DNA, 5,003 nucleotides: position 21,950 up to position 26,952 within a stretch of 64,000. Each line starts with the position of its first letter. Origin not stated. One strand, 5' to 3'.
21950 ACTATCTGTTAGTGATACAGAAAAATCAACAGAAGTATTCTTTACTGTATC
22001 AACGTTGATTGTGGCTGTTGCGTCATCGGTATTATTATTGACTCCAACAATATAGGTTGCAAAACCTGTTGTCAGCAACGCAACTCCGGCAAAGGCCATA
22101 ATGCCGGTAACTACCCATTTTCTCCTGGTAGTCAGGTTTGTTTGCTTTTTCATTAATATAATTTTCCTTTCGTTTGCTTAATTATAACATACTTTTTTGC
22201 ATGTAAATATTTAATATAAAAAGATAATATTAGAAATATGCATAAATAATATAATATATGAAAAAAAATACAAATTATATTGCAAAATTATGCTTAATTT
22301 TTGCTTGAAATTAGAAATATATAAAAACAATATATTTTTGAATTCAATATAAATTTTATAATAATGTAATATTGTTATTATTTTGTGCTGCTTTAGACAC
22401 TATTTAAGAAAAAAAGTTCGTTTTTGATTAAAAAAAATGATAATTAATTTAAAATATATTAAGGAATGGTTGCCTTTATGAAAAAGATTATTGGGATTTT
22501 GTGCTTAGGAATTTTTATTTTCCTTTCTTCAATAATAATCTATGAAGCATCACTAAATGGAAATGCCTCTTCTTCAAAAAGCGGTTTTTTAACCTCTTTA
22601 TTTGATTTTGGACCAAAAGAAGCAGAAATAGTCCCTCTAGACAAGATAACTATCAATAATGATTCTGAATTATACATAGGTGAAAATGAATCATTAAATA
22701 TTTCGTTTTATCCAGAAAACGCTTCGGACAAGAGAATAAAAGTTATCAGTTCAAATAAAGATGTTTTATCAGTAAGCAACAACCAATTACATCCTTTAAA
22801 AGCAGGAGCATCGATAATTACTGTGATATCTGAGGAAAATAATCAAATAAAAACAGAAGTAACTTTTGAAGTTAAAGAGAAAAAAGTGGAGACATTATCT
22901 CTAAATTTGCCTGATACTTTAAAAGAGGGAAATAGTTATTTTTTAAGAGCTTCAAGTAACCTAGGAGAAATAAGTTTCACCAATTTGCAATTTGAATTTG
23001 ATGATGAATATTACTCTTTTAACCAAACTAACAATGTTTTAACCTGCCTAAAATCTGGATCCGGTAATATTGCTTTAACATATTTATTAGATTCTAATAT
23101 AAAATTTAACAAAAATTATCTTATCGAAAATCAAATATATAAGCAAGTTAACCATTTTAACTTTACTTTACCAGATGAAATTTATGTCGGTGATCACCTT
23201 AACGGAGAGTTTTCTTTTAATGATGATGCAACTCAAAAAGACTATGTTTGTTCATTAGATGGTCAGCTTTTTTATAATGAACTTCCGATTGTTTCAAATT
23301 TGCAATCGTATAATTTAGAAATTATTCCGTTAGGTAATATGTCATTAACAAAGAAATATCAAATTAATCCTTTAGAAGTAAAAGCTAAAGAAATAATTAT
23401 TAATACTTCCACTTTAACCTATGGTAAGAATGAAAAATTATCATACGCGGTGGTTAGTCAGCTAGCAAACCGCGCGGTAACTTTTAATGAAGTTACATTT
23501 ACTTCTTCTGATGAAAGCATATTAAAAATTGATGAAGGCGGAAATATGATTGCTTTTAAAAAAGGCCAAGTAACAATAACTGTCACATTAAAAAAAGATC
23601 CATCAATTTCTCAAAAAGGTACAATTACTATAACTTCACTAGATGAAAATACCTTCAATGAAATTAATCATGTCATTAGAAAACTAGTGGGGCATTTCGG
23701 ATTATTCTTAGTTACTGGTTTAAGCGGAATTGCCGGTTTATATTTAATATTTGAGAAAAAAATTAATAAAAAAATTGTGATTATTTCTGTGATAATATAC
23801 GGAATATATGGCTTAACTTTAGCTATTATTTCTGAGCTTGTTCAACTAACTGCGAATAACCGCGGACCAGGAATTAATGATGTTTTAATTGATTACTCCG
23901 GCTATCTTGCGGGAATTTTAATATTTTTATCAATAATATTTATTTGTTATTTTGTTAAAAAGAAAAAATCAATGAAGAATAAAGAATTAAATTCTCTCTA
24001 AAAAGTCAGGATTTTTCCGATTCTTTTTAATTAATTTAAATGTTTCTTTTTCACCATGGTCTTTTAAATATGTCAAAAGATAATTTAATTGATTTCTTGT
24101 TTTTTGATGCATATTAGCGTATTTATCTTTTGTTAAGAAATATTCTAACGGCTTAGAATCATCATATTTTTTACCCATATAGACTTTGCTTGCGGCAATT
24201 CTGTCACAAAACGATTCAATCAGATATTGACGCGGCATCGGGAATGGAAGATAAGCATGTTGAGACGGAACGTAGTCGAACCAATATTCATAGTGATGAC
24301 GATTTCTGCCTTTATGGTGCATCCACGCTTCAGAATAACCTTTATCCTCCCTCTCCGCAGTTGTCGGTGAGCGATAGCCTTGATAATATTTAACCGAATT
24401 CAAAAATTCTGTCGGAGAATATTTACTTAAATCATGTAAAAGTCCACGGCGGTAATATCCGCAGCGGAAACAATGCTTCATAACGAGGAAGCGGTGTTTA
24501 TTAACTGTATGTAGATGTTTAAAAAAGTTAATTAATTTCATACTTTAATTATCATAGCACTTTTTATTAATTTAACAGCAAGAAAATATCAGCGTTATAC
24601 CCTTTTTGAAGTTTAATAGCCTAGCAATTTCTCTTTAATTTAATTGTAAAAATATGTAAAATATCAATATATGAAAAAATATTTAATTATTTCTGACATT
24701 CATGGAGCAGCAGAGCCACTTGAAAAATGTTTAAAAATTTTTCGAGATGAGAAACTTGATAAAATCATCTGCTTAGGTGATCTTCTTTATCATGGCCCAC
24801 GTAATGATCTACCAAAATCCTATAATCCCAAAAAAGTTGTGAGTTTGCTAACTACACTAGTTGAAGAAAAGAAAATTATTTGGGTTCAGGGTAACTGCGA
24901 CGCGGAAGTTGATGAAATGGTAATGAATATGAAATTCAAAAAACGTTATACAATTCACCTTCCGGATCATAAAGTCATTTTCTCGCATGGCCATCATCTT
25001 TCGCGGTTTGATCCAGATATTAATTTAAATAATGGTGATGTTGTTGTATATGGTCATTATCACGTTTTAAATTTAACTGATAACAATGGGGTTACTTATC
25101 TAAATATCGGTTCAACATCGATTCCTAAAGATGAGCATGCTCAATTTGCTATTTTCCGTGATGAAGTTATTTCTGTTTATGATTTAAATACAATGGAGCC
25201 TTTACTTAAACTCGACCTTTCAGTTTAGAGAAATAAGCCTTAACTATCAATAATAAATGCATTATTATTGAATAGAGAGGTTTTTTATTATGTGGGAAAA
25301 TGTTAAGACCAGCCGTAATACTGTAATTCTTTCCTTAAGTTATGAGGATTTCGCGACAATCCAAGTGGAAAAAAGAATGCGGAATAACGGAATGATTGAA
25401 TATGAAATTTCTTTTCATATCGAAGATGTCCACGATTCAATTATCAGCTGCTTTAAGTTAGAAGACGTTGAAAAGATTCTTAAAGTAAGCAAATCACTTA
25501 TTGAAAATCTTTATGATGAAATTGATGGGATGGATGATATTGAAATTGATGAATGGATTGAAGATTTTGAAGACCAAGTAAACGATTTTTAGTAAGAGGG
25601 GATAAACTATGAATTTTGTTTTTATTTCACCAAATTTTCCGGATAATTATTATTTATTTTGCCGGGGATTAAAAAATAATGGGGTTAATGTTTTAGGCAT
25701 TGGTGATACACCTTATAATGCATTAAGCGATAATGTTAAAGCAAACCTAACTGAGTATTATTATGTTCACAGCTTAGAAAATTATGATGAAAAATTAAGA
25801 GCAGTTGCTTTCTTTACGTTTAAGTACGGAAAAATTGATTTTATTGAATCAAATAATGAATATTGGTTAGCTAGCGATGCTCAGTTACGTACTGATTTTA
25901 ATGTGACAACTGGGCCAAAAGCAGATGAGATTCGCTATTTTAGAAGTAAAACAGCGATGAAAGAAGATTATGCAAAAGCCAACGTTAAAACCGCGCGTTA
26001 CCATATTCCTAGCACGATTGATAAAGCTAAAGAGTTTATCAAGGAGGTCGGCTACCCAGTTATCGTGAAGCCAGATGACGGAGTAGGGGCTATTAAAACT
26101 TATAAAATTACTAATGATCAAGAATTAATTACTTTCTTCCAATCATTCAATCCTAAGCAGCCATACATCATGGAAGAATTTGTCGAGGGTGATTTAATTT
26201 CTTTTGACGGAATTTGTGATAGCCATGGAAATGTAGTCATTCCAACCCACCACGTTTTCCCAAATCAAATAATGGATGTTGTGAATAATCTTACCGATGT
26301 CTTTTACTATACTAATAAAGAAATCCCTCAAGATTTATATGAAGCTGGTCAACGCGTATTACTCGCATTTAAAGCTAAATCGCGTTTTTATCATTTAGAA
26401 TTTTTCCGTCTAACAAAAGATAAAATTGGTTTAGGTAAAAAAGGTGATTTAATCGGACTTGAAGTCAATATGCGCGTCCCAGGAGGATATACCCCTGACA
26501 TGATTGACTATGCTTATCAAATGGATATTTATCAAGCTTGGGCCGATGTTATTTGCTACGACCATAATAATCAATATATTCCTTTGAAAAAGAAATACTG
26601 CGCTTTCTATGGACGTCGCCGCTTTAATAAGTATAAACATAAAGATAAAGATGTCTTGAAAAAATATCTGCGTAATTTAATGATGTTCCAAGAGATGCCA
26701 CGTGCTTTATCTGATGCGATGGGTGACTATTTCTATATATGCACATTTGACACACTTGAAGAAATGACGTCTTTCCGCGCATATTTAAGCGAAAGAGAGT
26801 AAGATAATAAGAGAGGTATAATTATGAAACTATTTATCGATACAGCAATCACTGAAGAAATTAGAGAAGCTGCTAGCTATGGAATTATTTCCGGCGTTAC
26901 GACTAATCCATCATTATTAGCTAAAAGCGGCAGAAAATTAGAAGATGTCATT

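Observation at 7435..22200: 11-gene, tightly coupled minus-strand operon of secreted beta-helix proteins, TasA-like proteins, a SipW-type peptidase, an ABC transporter and a membrane McrB-like NTPase: candidate undescribed surface-structure assembly locus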

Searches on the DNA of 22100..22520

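Call 92: search_rna_families(source=window, start=22100, end=22520, threshold=evalue, max_evalue=1)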
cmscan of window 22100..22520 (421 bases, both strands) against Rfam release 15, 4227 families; matches with E-value up to 1: 0.
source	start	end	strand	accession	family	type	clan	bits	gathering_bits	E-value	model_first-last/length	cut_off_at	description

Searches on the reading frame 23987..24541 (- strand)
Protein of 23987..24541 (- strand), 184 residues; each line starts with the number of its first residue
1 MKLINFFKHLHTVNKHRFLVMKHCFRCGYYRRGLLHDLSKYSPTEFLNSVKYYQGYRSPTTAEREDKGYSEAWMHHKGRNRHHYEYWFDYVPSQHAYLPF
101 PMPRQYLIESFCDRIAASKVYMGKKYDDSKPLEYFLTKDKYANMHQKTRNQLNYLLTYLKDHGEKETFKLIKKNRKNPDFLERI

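Call 8: search_protein_families(library=pfam, proteins=[window:23987-24541:-], max_evalue=0.01)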
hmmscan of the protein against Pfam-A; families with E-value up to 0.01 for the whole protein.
window:23987-24541:- (184 aa): 1 family
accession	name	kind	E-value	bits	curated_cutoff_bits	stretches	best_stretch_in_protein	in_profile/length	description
PF18907.5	DUF5662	-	3.9e-35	121.2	27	1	7-157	3-155/156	Family of unknown function (DUF5662)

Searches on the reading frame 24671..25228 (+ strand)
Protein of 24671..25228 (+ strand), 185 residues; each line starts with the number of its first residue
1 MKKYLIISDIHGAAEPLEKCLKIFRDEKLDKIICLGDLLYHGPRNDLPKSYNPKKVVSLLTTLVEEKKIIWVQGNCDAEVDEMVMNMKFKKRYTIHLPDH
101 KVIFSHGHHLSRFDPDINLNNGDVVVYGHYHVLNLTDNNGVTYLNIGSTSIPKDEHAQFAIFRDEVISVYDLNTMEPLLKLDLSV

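Call 8: search_protein_families(library=pfam, proteins=[window:24671-25228:+], max_evalue=0.01)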
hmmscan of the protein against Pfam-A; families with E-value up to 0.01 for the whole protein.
window:24671-25228:+ (185 aa): 3 families
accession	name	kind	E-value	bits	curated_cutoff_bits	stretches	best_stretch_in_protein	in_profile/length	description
PF12850.12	Metallophos_2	-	2.1e-22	80.2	27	1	4-162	3-149/154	Calcineurin-like phosphoesterase superfamily domain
PF00149.33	Metallophos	-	6e-13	50.1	21.5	1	3-94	2-87/191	Calcineurin-like phosphoesterase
PF14582.11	Metallophos_3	-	0.0016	18.3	28.2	1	2-46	6-50/259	Metallophosphoesterase, calcineurin superfamily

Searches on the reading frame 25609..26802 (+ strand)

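Call 8: search_protein_families(library=pfam, proteins=[window:25609-26802:+], max_evalue=0.01)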
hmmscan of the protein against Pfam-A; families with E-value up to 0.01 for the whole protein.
window:25609-26802:+ (397 aa): 6 families
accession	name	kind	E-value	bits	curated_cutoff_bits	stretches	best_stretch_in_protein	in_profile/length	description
PF13535.11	ATP-grasp_4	-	6.2e-08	32.9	27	1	148-266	2-136/160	ATP-grasp domain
PF01071.24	GARS_A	-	2.5e-07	31.2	27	1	113-211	2-108/194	Phosphoribosylglycinamide synthetase, ATP-grasp (A) domain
PF02655.19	ATP-grasp_3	-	7.2e-07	29.9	23.2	1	127-212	12-89/160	ATP-grasp domain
PF02786.22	CPSase_L_D2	-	1.5e-05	25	19.8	1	114-210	2-108/211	Carbamoyl-phosphate synthase L chain, ATP binding domain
PF02222.28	ATP-grasp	-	0.00061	19.9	27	1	121-210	3-95/179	ATP-grasp domain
PF07478.18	Dala_Dala_lig_C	-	0.0037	17.2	24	1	138-220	26-108/204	D-ala D-ala ligase C-terminus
